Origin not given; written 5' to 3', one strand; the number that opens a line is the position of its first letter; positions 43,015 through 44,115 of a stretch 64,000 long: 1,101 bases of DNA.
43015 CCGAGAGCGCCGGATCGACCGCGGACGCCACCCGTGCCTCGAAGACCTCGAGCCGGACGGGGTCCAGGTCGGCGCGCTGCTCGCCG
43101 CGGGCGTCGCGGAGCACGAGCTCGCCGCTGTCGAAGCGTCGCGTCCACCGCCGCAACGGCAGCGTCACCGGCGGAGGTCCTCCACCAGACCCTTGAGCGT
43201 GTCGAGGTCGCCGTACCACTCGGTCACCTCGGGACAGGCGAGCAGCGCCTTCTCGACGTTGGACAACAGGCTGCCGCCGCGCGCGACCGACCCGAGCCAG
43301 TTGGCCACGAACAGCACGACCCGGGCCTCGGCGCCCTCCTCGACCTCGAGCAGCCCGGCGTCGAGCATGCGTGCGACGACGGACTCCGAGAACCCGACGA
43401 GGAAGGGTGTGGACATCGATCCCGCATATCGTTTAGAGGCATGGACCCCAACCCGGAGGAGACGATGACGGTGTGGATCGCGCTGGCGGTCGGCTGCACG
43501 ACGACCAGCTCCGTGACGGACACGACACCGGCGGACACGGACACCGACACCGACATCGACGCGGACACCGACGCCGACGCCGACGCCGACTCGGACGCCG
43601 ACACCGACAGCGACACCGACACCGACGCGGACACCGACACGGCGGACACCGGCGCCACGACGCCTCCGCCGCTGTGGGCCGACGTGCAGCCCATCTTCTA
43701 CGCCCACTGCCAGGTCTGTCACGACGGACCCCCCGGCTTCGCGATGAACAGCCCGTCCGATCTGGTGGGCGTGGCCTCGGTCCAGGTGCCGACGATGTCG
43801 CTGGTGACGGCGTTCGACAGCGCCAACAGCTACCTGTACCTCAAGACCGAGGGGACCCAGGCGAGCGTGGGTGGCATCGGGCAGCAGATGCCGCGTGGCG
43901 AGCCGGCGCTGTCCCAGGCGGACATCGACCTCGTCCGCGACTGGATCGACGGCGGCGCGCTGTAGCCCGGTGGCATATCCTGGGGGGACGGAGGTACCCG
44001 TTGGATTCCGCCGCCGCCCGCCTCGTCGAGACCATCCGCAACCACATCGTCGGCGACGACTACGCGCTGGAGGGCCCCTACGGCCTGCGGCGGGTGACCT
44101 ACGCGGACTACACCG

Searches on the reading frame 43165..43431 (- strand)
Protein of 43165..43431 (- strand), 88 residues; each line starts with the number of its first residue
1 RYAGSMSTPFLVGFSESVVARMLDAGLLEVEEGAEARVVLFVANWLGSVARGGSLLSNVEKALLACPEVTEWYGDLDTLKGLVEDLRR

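Call 37: search_protein_families(library=pfam, proteins=[window:43165-43431:-], max_evalue=0.001)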
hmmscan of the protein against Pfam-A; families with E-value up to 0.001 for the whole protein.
window:43165-43431:- (88 aa): 0 families

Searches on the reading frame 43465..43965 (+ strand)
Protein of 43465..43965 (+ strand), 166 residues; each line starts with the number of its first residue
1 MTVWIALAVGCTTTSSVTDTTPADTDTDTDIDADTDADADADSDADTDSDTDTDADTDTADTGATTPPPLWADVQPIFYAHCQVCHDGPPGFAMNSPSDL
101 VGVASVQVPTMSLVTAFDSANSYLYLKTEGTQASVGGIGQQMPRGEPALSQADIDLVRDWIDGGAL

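Call 8: search_protein_families(library=pfam, proteins=[window:43465-43965:+], max_evalue=0.01)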
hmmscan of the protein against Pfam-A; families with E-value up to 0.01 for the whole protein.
window:43465-43965:+ (166 aa): 1 family
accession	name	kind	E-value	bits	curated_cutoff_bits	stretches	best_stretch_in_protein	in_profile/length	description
PF13442.11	Cytochrome_CBB3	-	0.00087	20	27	1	71-161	3-68/68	Cytochrome C oxidase, cbb3-type, subunit III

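Call 9: search_protein_families(library=ncbifam, proteins=[window:43465-43965:+], max_evalue=0.01)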
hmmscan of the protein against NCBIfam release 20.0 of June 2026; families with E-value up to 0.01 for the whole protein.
window:43465-43965:+ (166 aa): 4 families
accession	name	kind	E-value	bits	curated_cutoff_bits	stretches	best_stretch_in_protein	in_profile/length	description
NF000535.3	MSCRAMM_SdrC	exception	5.9e-05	21.3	1700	1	24-58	867-901/963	MSCRAMM family adhesin SdrC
NF033845.1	MSCRAMM_ClfB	exception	0.00018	19.6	999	1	22-61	757-796/871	MSCRAMM family adhesin clumping factor ClfB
NF012181.0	MSCRAMM_SdrD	exception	0.00028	18.4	2500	1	24-57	1185-1222/1379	MSCRAMM family adhesin SdrD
NF033609.2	MSCRAMM_ClfA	exception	0.0015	16.3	1150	1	24-57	671-704/934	MSCRAMM family adhesin clumping factor ClfA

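Call 53: search_protein_families(library=pfam, proteins=[window:43465-43965:+], max_evalue=10)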
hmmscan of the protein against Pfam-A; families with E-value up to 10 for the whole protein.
window:43465-43965:+ (166 aa): 1 family
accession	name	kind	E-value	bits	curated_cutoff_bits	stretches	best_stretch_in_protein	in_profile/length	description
PF13442.11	Cytochrome_CBB3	-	0.00087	20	27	1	71-161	3-68/68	Cytochrome C oxidase, cbb3-type, subunit III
